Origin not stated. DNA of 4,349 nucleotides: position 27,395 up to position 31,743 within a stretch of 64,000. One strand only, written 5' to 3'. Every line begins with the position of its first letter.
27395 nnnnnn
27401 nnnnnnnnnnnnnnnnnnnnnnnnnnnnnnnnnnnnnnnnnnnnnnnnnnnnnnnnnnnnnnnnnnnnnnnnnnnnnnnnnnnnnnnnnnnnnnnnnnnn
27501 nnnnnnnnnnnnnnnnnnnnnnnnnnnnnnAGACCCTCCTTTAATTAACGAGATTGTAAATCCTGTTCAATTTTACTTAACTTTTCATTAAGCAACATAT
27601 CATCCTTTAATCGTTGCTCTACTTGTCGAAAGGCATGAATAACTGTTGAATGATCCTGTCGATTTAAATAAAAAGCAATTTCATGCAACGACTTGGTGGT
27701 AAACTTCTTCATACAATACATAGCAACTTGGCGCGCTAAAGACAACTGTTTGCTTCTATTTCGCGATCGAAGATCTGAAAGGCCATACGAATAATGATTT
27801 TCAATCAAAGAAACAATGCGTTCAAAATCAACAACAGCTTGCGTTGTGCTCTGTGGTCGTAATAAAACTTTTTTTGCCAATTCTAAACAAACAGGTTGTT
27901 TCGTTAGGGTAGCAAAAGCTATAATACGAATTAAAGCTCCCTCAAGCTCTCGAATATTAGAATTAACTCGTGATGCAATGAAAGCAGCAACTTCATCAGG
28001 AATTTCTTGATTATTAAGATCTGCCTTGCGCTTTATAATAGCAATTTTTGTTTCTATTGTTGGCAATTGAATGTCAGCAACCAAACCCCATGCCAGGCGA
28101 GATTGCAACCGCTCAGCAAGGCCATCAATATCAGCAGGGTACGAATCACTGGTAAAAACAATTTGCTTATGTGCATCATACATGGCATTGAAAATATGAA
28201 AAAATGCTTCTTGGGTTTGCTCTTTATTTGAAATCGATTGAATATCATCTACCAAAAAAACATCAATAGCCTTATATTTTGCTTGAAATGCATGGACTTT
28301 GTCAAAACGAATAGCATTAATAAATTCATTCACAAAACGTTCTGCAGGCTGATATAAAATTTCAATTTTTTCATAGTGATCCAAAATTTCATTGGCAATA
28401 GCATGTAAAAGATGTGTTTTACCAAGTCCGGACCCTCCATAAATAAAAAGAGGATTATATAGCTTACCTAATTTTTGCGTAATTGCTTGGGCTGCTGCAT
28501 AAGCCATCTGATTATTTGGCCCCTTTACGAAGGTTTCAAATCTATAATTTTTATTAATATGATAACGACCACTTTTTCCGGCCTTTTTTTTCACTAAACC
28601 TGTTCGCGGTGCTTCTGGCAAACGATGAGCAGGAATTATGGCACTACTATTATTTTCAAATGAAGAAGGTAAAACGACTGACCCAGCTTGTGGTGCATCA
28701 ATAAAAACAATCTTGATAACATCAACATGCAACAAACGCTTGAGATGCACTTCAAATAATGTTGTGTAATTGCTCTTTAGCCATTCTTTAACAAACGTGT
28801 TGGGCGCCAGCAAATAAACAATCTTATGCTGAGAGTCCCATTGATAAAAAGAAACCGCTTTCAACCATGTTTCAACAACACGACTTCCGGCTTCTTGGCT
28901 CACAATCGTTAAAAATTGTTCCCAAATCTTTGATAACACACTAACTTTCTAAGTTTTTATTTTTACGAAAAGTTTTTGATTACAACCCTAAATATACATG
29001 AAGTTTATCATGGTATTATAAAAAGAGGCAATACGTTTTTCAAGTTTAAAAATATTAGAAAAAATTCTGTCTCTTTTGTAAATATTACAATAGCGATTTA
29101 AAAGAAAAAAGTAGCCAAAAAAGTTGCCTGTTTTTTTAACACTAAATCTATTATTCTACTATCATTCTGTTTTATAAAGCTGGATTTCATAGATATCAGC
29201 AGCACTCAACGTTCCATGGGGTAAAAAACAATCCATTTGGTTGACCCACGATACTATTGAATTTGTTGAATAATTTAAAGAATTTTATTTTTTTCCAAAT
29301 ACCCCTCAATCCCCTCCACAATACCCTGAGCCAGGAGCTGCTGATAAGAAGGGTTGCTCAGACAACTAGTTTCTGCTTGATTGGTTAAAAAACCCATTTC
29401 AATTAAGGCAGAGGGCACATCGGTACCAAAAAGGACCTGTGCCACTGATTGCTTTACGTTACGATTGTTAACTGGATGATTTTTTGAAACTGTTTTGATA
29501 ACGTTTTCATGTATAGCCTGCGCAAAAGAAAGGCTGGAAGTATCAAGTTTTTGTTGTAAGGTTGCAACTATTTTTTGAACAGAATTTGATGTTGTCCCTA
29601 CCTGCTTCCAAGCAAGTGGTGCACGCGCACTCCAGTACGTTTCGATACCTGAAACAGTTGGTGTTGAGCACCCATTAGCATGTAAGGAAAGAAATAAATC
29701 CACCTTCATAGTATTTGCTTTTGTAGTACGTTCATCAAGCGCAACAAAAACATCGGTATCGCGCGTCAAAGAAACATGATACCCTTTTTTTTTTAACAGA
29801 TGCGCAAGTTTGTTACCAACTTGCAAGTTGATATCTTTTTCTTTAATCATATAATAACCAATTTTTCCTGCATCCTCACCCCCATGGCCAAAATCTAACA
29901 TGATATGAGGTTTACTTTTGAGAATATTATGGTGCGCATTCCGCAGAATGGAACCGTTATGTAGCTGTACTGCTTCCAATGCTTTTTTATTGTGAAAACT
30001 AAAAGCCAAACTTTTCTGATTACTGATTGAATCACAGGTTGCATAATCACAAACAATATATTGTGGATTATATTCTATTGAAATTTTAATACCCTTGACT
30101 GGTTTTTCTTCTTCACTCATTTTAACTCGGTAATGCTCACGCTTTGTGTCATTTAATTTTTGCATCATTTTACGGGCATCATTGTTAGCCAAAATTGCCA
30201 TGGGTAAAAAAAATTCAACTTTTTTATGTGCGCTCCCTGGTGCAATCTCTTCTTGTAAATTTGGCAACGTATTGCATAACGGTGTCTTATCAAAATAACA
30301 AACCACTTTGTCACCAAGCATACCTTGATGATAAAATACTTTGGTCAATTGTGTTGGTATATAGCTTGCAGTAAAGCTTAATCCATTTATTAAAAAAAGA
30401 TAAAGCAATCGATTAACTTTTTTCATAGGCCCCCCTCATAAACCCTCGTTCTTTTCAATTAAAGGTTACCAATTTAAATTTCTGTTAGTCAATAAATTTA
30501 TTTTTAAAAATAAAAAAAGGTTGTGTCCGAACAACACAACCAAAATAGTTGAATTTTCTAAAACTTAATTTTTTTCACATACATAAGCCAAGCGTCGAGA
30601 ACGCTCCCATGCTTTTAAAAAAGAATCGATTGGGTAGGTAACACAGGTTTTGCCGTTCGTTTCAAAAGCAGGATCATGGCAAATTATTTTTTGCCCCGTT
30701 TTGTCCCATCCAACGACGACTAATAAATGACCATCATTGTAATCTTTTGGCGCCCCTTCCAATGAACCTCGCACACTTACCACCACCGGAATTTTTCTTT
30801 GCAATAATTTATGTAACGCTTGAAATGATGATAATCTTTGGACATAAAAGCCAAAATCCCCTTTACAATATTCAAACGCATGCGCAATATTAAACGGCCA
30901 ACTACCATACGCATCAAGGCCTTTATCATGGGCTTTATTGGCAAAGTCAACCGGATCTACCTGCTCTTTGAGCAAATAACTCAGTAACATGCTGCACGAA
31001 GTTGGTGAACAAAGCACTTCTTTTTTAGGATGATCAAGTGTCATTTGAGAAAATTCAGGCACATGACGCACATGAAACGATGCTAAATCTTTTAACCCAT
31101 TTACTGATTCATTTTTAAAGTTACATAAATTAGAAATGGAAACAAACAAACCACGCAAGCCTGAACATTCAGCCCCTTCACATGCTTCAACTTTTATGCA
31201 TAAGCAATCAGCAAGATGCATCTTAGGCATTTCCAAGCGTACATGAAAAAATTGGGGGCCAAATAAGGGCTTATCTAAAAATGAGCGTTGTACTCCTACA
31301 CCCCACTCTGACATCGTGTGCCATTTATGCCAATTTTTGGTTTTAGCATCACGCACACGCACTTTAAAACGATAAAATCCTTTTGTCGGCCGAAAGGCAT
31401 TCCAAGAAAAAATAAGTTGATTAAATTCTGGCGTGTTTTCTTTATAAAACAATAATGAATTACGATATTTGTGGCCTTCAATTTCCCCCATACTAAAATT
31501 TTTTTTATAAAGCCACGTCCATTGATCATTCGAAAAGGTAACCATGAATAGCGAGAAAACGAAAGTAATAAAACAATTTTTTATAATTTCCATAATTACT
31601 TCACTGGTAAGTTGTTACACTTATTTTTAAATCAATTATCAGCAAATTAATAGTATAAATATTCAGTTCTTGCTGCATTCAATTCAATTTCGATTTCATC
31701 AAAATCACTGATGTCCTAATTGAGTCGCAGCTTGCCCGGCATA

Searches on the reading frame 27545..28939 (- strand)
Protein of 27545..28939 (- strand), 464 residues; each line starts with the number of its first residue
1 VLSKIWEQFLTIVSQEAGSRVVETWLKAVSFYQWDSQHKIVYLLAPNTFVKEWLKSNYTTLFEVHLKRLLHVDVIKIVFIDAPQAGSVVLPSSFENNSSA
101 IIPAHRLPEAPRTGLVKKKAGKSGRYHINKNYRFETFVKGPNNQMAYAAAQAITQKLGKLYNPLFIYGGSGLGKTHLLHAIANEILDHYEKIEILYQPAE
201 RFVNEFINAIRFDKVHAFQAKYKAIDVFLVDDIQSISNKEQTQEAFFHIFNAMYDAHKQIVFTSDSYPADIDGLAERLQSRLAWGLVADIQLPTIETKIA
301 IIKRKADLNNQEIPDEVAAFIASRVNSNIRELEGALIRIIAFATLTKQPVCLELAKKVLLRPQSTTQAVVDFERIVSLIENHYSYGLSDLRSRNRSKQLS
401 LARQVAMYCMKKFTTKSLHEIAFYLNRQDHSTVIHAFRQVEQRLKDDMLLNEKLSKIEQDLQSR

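Call 63: search_protein_families(library=pfam, proteins=[window:27545-28939:-], max_evalue=0.00001)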
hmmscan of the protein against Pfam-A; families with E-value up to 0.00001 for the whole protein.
window:27545-28939:- (464 aa): 6 families
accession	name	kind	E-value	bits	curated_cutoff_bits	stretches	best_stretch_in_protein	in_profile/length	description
PF00308.24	Bac_DnaA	-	1.2e-62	211.3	23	1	129-288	2-161/162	Bacterial DnaA ATPAse domain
PF08299.17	Bac_DnaA_C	-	3.5e-20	72.2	31.5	1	373-440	2-69/69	Bacterial dnaA protein helix-turn-helix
PF11638.13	DnaA_N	-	2.2e-10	40.5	24.6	1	4-64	2-61/65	DnaA N-terminal domain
PF01695.23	IstB_IS21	-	1.2e-07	31.9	24.1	1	164-265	95-193/238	IstB-like ATP binding protein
PF00004.35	AAA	-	8e-07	30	21.2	1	165-262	2-105/131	ATPase family associated with various cellular activities (AAA)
PF01637.24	ATPase_2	-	6.5e-06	26.6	33.2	0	160-266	19-118/225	ATPase domain predominantly from Archaea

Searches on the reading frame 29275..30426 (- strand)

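Call 63: search_protein_families(library=pfam, proteins=[window:29275-30426:-], max_evalue=0.00001)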
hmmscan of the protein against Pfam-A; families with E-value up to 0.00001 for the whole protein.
window:29275-30426:- (383 aa): 1 family
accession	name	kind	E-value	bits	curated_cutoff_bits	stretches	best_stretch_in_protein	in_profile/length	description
PF01520.23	Amidase_3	-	3.5e-49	167.6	27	1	175-374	1-173/174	N-acetylmuramoyl-L-alanine amidase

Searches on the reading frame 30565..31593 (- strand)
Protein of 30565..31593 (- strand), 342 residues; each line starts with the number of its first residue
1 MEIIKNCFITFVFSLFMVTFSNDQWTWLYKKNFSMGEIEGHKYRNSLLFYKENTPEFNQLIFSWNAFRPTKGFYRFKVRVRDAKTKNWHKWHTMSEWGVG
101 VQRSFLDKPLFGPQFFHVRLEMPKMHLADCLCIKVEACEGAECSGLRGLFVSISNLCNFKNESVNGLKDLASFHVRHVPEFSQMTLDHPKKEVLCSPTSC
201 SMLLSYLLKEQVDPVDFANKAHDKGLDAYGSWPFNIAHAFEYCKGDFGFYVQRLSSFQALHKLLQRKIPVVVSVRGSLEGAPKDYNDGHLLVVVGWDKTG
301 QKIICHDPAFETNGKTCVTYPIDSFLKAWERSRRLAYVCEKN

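Call 63: search_protein_families(library=pfam, proteins=[window:30565-31593:-], max_evalue=0.00001)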
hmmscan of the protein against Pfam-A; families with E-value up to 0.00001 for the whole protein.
window:30565-31593:- (342 aa): 1 family
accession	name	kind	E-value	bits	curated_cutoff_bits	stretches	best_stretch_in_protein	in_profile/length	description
PF13529.12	Peptidase_C39_2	-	1e-18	68.7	24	1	178-309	3-143/143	Peptidase_C39 like family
